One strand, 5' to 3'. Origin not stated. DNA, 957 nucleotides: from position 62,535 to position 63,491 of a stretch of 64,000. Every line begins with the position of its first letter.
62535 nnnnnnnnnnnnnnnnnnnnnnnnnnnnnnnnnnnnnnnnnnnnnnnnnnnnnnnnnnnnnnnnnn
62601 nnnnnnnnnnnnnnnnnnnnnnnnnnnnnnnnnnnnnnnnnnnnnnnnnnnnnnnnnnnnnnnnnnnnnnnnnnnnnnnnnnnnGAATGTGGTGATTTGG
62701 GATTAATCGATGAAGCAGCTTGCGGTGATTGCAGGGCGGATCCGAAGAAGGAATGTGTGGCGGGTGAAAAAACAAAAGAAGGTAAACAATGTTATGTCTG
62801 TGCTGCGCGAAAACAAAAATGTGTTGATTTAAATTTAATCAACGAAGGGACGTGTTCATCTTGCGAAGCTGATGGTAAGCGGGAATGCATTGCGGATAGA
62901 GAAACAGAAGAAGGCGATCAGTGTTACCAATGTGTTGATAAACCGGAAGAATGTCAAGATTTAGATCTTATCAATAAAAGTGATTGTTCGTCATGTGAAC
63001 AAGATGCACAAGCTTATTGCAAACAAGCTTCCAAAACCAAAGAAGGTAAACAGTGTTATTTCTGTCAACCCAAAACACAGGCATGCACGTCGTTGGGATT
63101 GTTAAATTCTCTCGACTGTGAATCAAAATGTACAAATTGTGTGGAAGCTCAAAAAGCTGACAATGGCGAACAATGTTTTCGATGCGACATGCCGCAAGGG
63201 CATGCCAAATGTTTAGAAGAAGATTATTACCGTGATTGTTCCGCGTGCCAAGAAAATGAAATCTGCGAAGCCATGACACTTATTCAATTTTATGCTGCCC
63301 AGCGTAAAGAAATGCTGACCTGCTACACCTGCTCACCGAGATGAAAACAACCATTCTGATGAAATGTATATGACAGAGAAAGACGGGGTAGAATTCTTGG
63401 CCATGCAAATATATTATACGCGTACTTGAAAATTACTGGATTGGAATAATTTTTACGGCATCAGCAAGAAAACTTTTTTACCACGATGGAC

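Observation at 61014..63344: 776-aa lipoprotein composed almost entirely of about 17 tandem 44-residue six-cysteine modules that I cannot place in a known family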

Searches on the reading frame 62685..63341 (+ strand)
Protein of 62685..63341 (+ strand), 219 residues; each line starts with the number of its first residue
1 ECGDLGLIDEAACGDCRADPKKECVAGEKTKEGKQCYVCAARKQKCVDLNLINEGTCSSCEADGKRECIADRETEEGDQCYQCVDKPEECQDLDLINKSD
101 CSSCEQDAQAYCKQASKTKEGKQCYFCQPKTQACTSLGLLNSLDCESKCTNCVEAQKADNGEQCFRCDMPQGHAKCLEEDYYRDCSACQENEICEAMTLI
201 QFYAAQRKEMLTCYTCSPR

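Call 31: find_related_loci(query=A3, collection=genome_contigs, flank=10000)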
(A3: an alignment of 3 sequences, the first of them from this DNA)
Query A3 (219 aa) in genome_contigs; peptide patterns used: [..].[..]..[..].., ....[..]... (x = any residue, [..] = any of these).
60 stretches matched a pattern; 8 encode a relative of the query (tblastn E <= 1e-3); 7 distinct loci.
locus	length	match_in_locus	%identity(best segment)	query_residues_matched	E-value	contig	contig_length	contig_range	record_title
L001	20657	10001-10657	55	1-219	2e-76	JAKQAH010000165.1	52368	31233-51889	MAG: Candidatus Omnitrophota bacterium isolate USCA_maxbin.193_sub k141_225277, whole genome shotgun sequence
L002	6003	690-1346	55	1-219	4e-74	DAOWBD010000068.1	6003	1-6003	MAG TPA_asm: Candidatus Omnitrophota bacterium isolate CSMAG_1852 CSMAG_1852_k141_5663696_length_6003_cov_18.8369, whole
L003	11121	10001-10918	53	1-219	1e-72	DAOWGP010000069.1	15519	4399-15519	MAG TPA_asm: Candidatus Omnitrophota bacterium isolate CSMAG_1994 CSMAG_1994_k141_6250373_length_15519_cov_61.3507, whol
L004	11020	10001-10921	52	1-219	2e-72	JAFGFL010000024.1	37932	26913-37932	MAG: Candidatus Omnitrophota bacterium isolate Zod_Metabat.1316 k87_4207649, whole genome shotgun sequence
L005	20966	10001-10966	41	2-219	1e-52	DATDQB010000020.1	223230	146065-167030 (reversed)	MAG TPA_asm: Candidatus Omnitrophota bacterium isolate SMAG_U7936 k141_987451, whole genome shotgun sequence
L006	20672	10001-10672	40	2-219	5e-50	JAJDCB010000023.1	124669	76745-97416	MAG: Candidatus Omnitrophota bacterium isolate OFTM390 OFTM390_22, whole genome shotgun sequence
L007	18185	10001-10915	44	1-216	5e-49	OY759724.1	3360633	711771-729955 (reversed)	MAG: Candidatus Omnitrophota bacterium isolate 1a5844f9-839a-4d7b-a7f9-2444bab12bdd genome assembly, chromosome: 1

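Call 34: find_homologous_proteins(query=A3, max_evalue=0.001)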
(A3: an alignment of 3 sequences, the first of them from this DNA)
Query A3 (3 sequences) (219 aa, profile of the alignment): 12 proteins with E <= 0.001 among 1335 candidates.
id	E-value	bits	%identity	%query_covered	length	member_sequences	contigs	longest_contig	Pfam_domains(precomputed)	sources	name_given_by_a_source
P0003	5.6e-114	397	53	98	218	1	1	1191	-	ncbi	-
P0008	2.1e-86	307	53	77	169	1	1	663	-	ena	-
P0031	4.8e-76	273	53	78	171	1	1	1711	-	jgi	jgi:hypothetical protein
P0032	3.4e-75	270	58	72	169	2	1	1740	-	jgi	jgi:hypothetical protein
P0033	1.1e-74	268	53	77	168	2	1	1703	-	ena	-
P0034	2.3e-73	264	54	77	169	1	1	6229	-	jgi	jgi:hypothetical protein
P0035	8.0e-64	233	53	76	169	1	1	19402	-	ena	-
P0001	7.4e-52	194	36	80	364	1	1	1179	-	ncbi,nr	ncbi:MAG: hypothetical protein KC618_08985, partial [Candidatus Omnitrophica bacterium]|nr:hypotheti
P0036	1.5e-39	154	48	56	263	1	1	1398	PF00011.28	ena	-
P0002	2.0e-36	143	49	57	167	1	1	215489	-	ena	-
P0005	5.1e-28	116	46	54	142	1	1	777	-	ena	-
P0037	1.1e-6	46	47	26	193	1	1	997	-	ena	-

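Call 44: search_protein_families(library=pfam, proteins=[L007:2625-4748:+, L005:3789-5876:+, L006:1722-3881:+, L001:5384-6067:+, L001:6072-6881:+, L001:10838-11452:+, L007:11244-12029:-], max_evalue=0.001)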
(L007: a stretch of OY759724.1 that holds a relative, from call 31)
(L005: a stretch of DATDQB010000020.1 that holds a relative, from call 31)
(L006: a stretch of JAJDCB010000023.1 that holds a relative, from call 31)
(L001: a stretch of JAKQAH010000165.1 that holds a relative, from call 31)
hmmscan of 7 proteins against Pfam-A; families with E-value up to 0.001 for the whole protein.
L007:2625-4748:+ (708 aa): 8 families
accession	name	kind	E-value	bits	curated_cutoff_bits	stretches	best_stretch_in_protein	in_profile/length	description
PF01436.27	NHL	-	1.1e-57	189.7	20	5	110-137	1-28/28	NHL repeat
PF17170.10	DUF5128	-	1.7e-21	77.2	22.9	2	122-211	54-145/321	6-bladed beta-propeller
PF25021.1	TEN_NHL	-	1e-13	51.4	27.1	0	387-416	325-354/357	Teneurin NHL domain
PF08450.18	SGL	-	2.9e-11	43.9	26.3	0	111-214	134-243/246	SMP-30/Gluconolactonase/LRE-like region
PF06739.17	SBBP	-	6.6e-10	39.2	20.5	0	241-260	9-28/38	Beta-propeller repeat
PF16288.11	DUF4934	-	2.1e-08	34.6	27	0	115-191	26-101/102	Domain of unknown function (DUF4934)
PF13449.12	Phytase-like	-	5.5e-05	23.6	27.6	0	112-145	69-102/284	Esterase-like activity of phytase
PF06977.17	SdiA-regulated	-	0.00015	21.5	21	0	203-261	177-239/249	SdiA-regulated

L005:3789-5876:+ (696 aa): 10 families
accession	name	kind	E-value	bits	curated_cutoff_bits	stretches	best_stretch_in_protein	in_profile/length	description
PF01436.27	NHL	-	1.7e-57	189.1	20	4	426-449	5-28/28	NHL repeat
PF17170.10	DUF5128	-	1.9e-24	86.9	22.9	1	106-191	54-140/321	6-bladed beta-propeller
PF08450.18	SGL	-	1.2e-15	58.3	26.3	0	142-197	184-242/246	SMP-30/Gluconolactonase/LRE-like region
PF25021.1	TEN_NHL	-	1.3e-10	41.2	27.1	0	222-257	254-289/357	Teneurin NHL domain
PF06739.17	SBBP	-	1.9e-08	34.5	20.5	0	427-439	17-29/38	Beta-propeller repeat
PF22701.2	Mala_s_1-like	-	1.4e-07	31.9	27.5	0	526-589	90-148/195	Mal s 1 allergenic protein-like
PF16288.11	DUF4934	-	2e-05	25.1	27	0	101-175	28-101/102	Domain of unknown function (DUF4934)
PF15869.11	TolB_like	-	0.0001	22.2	29.2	0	464-559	54-148/296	TolB-like 6-blade propeller-like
PF06977.17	SdiA-regulated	-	0.0001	22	21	0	233-292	176-239/249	SdiA-regulated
PF05787.19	PhoX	-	0.00045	19.9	24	0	137-172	424-462/515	Alkaline phosphatase PhoX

L006:1722-3881:+ (720 aa): 12 families
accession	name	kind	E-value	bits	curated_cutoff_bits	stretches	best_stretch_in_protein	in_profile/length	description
PF01436.27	NHL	-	5.9e-53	174.8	20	4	303-329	1-27/28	NHL repeat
PF17170.10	DUF5128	-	1.5e-15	57.6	22.9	1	134-260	54-186/321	6-bladed beta-propeller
PF25021.1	TEN_NHL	-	2.1e-12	47.2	27.1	0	113-147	319-354/357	Teneurin NHL domain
PF08450.18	SGL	-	4.1e-12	46.7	26.3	0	265-482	8-215/246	SMP-30/Gluconolactonase/LRE-like region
PF06739.17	SBBP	-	3.2e-07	30.6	20.5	0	171-186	14-29/38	Beta-propeller repeat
PF10282.15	Lactonase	-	2.7e-05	24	21.7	0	555-629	248-324/344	Lactonase, 7-bladed beta-propeller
PF16288.11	DUF4934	-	3.1e-05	24.4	27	0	403-483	23-100/102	Domain of unknown function (DUF4934)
PF18975.6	DUF5711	-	6.1e-05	22.8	26.3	0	182-254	67-140/344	Family of unknown function (DUF5711)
PF13449.12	Phytase-like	-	8.4e-05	23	27.6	0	452-497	69-114/284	Esterase-like activity of phytase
PF22701.2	Mala_s_1-like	-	0.0001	22.5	27.5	0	178-313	7-139/195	Mal s 1 allergenic protein-like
PF24684.1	Vgb_lyase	-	0.00014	21.2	50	0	173-327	58-204/290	Virginiamycin B lyase family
PF06977.17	SdiA-regulated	-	0.0002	21.1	21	0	357-566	20-238/249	SdiA-regulated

L001:5384-6067:+ (228 aa): 1 family
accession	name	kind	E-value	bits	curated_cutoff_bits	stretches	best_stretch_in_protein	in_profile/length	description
PF11769.13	DUF3313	-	1.5e-33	116.6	26.1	1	41-211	2-186/187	Protein of unknown function (DUF3313)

L001:6072-6881:+ (270 aa): 1 family
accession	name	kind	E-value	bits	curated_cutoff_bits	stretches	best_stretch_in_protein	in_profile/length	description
PF01171.26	ATP_bind_3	-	7.6e-19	68.6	27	1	54-216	1-163/182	PP-loop family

L001:10838-11452:+ (205 aa): 1 family
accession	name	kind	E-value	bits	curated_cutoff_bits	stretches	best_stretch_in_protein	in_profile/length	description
PF13548.11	DUF4126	-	1.2e-49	168.9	27.5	1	9-178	3-174/175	Domain of unknown function (DUF4126)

L007:11244-12029:- (261 aa): 2 families
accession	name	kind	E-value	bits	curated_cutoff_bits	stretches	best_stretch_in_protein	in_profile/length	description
PF06707.17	DUF1194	-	1.5e-44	152.2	27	1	35-232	2-203/206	Protein of unknown function (DUF1194)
PF07589.16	PEP-CTERM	-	8.2e-07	29.3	20.7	1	237-258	2-24/24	PEP-CTERM motif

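Call 46: predict_structure(alignment_id=A4)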
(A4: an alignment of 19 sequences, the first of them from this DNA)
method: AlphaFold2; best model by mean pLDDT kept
length: 219 residues; sequences in the alignment: 19
mean_pLDDT: 87.8   pTM: 0.45
mean pLDDT of the five models: 87.8, 82.9, 81.7, 81.6, 81.3
residues with pLDDT >= 90: 116; 70-90: 99; 50-70: 4; < 50: 0
segments of 3 or more residues with pLDDT < 50: none
pLDDT, mean of each block of 10 residues (from residue 1): 88 90 93 94 91 92 91 94 94 93 86 93 90 77 79 85 84 84 85 85 73 88
secondary structure, 60 per line:
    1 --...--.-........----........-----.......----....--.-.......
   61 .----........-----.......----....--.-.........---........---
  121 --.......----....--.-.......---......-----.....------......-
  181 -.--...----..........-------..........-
elements in order: H10-17 E22-29 E35-41 H46-49 H54-61 E66-73 E79-85 H90-93 H98-106 E110-117 E123-129 H134-137 H142-148 E152-157 E163-167 H174-179 E192-201 E209-218

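Call 49: fold_search(model_id=the predicted structure, library=pdb)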
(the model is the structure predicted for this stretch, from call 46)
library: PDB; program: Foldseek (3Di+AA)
matches with E <= 10: 52; with E <= 0.001: 0
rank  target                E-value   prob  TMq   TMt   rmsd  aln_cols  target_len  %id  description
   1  6ifr_B                2.3e+00  0.02  0.09  0.08  37.2       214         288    7  Type III-A Csm complex, Cryo-EM structure of Csm-NTR, ATP bound (released 2018-12-12)
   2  9vp8                  3.1e+00  0.06  0.12  0.17  13.1       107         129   10  Crystal structure of YdjB from Salmonella enterica subsp. enterica serovar Typhi (released 2025-10-22)
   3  6yxx_BN               3.5e+00  0.06  0.11  0.15  11.3        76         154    8  State A of the Trypanosoma brucei mitoribosomal large subunit assembly intermediate (released 2020-10-14)
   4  1bnd_A                3.5e+00  0.01  0.09  0.13  18.8       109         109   10  STRUCTURE OF THE BRAIN-DERIVED NEUROTROPHIC FACTOR(SLASH)NEUROTROPHIN 3 HETERODIMER (released 1996-04-04)
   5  3c1n_C                3.7e+00  0.04  0.13  0.07  23.3       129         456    4  Crystal Structure of Allosteric Inhibition Threonine-sensitive Aspartokinase from Methanococcus jannaschii with L-thre (released 2008-03-25)
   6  6iwy                  4.2e+00  0.01  0.10  0.06  35.6       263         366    9  Crystal structure of the flagellar cap protein FliD from Helicobacter pylori (released 2019-05-22)
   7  7ac7_S                4.4e+00  0.06  0.08  0.12   8.6        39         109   18  Structure of accomodated trans-translation complex on E. Coli stalled ribosome. (released 2021-08-18)
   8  9nwm_A                4.9e+00  0.14  0.13  0.05   4.9        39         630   26  Pseudomonas phage Pa223 Portal (C12 symmetry) (released 2025-08-06)
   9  7lcg_E                4.9e+00  0.09  0.11  0.05  12.9        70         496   11  The mature Usutu SAAR-1776, Model A (released 2021-09-01)
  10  7lsw_F                4.9e+00  0.04  0.12  0.16  13.1        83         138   14  Structure of Full Beta-Hairpin LIR from FNIP2 Bound to GABARAP (released 2021-10-13)
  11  9c6l_A                5.2e+00  0.01  0.08  0.08  30.8       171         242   12  Yasminevirus c12orf29, a 5' to 3' RNA ligase (released 2024-10-02)
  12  9c6m_A                5.5e+00  0.01  0.08  0.07  23.8       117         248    9  Yasminevirus c12orf29, a 5' to 3' RNA ligase, K73M mutant (released 2024-10-02)
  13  6ifn_B                5.5e+00  0.01  0.10  0.08  37.6       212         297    8  Crystal structure of Type III-A CRISPR Csm complex (released 2018-12-12)
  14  2p8j_B                6.1e+00  0.03  0.11  0.12  14.8        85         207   10  Crystal structure of S-adenosylmethionine-dependent methyltransferase (NP_349143.1) from Clostridium acetobutylicum at (released 2007-04-24)
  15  5oal_E                6.1e+00  0.01  0.10  0.11  20.9       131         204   12  Crystal structure of mutant AChBP in complex with strychnine (T53F, Q74R, Y110A, I135S, G162E) (released 2018-08-01)
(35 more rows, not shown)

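Call 55: find_related_loci(query=A3, collection=metagenome_contigs, flank=10000)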
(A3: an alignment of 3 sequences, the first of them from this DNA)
Query A3 (219 aa) in metagenome_contigs; peptide patterns used: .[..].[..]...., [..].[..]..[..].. (x = any residue, [..] = any of these).
159 stretches matched a pattern; 3 encode a relative of the query (tblastn E <= 1e-3); 3 distinct loci.
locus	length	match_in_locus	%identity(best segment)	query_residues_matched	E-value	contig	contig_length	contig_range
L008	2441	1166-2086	56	1-219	6e-82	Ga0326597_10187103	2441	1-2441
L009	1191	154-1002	53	1-219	2e-80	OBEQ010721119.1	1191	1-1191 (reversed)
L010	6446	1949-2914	41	2-219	8e-54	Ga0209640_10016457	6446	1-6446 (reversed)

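Call 74: find_encoding_contigs(protein=P0035, flank=10000, max_places=2)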
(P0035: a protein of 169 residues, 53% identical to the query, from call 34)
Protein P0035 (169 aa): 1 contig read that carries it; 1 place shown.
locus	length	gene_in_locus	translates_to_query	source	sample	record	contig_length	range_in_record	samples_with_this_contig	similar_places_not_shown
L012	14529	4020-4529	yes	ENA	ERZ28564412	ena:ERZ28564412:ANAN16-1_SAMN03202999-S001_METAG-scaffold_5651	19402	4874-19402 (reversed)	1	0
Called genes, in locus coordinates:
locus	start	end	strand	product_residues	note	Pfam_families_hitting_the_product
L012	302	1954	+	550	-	PF00005:ABC_tran, PF13304:AAA_21 (weak), PF01061:ABC2_membrane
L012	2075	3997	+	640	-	-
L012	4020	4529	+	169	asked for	-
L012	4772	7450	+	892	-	PF28598:PDH_E1_N, PF00456:Transketolase_N, PF17831:PDH_E1_M, PF22613:Transketolase_C_1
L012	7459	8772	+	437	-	PF00364:Biotin_lipoyl, PF25917:BSH_RND (faint), PF25919:BSH_CusB (weak), PF25973:BSH_CzcB (faint), PF25984:BSH_YknX (faint), PF02817:E3_binding, PF00198:2-oxoacid_dh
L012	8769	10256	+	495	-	PF01262:AlaDh_PNT_C (faint), PF00890:FAD_binding_2 (weak), PF01134:GIDA (faint), PF07992:Pyr_redox_2, PF12831:FAD_oxidored, PF13450:NAD_binding_8 (weak), PF00070:Pyr_redox, PF02852:Pyr_redox_dim, +4 more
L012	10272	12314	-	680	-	PF13371:TPR_9 (weak), PF13432:TPR_16 (weak), PF00515:TPR_1 (weak), PF13424:TPR_12, PF13432:TPR_16, PF00515:TPR_1, PF07719:TPR_2 (weak), PF13414:TPR_11, +6 more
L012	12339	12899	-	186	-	PF02643:DUF192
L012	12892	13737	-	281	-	PF01435:Peptidase_M48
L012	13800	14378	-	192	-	PF02545:Maf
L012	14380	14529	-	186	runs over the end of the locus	PF00156:Pribosyltran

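Call 81: find_related_loci(query=A3, collection=viral_contigs, flank=3000)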
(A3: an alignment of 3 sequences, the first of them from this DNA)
Query A3 (219 aa) in viral_contigs; peptide patterns used: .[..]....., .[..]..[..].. (x = any residue, [..] = any of these).
367 stretches matched a pattern, but none encodes a relative of the query by tblastn (E <= 1e-3).
